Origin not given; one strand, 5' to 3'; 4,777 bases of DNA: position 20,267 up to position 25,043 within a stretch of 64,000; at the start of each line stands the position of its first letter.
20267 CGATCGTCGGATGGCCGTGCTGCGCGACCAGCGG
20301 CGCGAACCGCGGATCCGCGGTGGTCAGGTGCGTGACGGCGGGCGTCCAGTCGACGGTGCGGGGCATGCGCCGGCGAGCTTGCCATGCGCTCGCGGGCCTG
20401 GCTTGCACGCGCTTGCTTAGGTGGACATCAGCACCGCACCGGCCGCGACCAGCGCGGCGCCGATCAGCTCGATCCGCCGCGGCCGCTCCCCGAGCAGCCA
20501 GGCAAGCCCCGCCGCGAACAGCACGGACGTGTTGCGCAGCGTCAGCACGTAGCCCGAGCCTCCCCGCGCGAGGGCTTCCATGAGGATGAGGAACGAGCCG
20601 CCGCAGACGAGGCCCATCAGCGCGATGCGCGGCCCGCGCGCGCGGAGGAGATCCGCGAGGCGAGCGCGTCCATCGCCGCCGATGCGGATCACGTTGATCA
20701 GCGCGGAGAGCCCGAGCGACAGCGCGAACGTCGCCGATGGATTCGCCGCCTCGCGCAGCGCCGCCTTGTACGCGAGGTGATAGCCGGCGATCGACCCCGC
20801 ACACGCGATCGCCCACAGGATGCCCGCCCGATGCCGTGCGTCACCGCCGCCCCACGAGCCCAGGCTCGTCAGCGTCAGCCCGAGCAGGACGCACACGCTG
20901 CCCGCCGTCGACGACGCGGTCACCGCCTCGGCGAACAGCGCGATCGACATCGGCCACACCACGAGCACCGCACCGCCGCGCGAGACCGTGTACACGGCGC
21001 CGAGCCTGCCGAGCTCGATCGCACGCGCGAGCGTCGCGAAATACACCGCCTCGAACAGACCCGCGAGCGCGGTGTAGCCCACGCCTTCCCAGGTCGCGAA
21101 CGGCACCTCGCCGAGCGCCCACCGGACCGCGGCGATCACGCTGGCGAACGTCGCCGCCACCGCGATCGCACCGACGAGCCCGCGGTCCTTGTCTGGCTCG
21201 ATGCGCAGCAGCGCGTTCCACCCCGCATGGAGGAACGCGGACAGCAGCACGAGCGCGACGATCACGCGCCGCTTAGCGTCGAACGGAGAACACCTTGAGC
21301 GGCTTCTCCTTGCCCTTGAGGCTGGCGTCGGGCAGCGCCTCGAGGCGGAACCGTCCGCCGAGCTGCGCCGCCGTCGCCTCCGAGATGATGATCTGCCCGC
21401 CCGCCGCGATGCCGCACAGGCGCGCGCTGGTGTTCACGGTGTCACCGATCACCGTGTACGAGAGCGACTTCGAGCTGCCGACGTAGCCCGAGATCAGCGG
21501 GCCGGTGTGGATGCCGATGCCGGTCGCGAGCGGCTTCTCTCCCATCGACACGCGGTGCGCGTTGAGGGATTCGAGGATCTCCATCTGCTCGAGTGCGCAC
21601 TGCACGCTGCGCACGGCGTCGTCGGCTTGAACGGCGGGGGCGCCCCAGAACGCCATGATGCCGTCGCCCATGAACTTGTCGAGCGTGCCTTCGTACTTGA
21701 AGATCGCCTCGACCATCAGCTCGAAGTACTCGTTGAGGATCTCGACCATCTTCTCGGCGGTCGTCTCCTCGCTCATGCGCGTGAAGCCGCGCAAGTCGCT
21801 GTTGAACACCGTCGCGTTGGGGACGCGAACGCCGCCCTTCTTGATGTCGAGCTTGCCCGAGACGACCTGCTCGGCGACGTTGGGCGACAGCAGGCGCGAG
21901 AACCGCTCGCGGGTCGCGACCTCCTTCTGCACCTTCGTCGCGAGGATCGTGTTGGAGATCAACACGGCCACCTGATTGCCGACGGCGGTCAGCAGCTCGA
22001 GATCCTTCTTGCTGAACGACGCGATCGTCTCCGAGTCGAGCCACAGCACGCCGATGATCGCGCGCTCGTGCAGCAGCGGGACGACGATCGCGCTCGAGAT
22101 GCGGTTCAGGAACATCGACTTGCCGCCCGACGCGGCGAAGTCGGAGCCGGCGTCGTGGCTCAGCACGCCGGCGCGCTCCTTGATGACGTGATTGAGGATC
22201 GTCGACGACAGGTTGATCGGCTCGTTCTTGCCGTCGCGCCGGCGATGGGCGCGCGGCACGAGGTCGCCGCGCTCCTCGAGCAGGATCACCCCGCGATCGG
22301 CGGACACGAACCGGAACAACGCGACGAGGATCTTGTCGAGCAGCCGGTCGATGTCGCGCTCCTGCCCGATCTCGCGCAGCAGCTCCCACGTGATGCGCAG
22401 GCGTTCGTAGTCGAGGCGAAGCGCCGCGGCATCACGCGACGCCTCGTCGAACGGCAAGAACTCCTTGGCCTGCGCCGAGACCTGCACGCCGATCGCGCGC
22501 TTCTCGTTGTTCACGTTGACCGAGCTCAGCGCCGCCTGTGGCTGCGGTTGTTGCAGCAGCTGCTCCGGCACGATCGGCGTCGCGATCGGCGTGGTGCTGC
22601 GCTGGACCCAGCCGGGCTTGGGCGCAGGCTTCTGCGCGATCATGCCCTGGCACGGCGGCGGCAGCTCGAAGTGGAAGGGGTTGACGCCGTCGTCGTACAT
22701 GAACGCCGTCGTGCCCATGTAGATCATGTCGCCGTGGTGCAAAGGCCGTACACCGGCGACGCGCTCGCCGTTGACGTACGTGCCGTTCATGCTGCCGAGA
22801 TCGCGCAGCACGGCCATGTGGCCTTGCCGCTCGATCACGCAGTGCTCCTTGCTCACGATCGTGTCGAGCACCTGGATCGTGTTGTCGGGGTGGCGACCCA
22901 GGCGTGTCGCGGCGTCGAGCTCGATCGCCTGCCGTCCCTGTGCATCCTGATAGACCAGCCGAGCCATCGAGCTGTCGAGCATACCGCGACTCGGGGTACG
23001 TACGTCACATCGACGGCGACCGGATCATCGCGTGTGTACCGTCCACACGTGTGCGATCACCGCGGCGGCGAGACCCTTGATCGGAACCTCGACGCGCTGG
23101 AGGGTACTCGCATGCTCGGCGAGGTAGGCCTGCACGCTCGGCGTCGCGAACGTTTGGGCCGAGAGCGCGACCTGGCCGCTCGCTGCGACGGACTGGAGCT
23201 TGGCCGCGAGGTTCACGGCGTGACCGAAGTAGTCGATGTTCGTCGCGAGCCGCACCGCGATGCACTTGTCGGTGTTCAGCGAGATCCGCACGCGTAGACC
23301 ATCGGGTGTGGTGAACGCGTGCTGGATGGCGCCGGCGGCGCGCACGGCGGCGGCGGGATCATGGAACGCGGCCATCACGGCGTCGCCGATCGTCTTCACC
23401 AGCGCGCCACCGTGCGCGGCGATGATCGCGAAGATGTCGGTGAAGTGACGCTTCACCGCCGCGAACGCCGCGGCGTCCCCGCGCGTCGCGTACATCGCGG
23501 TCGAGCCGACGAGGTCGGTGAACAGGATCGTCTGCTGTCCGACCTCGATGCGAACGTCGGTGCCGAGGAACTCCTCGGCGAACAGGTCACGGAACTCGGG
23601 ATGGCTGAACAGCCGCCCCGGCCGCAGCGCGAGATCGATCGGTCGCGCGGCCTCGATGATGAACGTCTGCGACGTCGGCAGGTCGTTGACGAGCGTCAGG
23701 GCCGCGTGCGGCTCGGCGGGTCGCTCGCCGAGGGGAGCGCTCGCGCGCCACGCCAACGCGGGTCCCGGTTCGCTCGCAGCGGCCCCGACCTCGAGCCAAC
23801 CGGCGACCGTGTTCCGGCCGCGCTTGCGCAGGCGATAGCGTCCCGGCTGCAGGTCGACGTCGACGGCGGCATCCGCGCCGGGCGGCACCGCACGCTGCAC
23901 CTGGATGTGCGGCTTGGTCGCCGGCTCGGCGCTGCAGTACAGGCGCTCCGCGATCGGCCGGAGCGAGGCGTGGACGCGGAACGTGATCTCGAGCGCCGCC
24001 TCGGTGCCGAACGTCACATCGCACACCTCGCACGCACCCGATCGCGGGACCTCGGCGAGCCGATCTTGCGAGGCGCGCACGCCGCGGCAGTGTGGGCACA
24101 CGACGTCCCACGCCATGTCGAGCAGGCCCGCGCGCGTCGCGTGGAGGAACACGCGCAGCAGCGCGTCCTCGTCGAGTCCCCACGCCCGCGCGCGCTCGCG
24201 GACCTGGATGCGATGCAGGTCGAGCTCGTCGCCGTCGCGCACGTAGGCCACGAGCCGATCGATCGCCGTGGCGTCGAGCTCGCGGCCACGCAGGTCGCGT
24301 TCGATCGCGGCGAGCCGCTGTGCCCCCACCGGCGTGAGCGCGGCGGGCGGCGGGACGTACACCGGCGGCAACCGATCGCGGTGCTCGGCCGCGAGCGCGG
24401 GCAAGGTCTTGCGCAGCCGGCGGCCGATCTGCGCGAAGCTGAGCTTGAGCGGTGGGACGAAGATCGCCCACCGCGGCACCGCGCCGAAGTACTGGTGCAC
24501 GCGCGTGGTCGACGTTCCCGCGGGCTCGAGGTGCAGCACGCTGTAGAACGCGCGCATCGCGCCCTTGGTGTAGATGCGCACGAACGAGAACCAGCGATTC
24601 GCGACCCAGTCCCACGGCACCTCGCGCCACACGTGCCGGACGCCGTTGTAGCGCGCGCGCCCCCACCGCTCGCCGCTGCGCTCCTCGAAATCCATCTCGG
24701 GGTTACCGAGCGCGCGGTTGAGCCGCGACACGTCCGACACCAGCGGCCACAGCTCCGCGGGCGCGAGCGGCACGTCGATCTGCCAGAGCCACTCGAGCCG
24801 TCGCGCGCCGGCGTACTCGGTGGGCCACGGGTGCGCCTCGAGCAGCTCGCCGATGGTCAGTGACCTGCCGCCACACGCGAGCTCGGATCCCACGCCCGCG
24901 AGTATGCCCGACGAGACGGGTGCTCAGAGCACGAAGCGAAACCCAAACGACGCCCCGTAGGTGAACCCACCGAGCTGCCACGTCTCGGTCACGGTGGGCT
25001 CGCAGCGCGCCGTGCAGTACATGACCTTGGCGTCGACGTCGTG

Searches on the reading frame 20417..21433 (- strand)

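Call 8: search_protein_families(library=pfam, proteins=[window:20417-21433:-], max_evalue=0.001)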
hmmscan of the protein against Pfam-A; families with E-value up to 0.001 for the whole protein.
window:20417-21433:- (338 aa): 1 family
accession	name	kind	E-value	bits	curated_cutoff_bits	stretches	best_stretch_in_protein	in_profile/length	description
PF00892.27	EamA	-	5.5e-15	56.3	28.2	1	203-338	2-135/135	EamA-like transporter family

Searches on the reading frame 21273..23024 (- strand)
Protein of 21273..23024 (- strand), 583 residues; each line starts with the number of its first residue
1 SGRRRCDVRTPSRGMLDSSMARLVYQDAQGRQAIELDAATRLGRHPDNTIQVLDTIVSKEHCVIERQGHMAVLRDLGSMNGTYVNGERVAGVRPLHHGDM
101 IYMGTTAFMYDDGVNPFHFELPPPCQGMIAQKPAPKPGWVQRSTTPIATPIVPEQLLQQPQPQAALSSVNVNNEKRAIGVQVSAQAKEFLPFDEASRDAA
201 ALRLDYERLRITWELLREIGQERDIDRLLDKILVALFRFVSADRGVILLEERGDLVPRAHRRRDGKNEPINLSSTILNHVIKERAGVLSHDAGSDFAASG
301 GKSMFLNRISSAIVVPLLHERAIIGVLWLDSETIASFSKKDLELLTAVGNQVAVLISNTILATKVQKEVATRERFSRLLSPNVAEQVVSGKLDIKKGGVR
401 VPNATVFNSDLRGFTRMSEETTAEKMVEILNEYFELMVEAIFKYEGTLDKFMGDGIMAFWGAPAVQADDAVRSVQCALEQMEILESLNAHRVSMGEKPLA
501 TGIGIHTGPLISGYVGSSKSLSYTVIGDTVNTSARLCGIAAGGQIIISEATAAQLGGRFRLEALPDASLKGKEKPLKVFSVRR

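Call 8: search_protein_families(library=pfam, proteins=[window:21273-23024:-], max_evalue=0.001)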
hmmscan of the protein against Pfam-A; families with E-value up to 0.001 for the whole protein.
window:21273-23024:- (583 aa): 6 families
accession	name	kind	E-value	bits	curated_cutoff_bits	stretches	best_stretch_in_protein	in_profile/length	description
PF00211.25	Guanylate_cyc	-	3.7e-25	89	21.9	1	402-575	7-176/183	Adenylate and Guanylate cyclase catalytic domain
PF00498.31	FHA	-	1e-18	68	20.7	1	40-104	1-67/67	FHA domain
PF01590.32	GAF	-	3.5e-14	53.9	22.4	1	224-355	1-132/133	GAF domain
PF13185.12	GAF_2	-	7e-13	49.4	28.6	1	222-356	1-135/136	GAF domain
PF16697.10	Yop-YscD_cpl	-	2.4e-11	44.2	33.2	1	39-109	18-89/94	Inner membrane component of T3SS, cytoplasmic domain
PF13492.12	GAF_3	-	2.3e-09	38.2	27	1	224-358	1-129/129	GAF domain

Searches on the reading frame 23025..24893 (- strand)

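Call 8: search_protein_families(library=pfam, proteins=[window:23025-24893:-], max_evalue=0.001)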
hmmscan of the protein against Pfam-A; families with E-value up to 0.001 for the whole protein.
window:23025-24893:- (622 aa): 2 families
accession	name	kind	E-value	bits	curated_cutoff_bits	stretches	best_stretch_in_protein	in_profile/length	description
PF19363.4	DUF5939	-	1.8e-18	67.1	22.5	1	206-315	15-127/281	Family of unknown function (DUF5939)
PF00211.25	Guanylate_cyc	-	2.7e-16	60.2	21.9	1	453-607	8-172/183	Adenylate and Guanylate cyclase catalytic domain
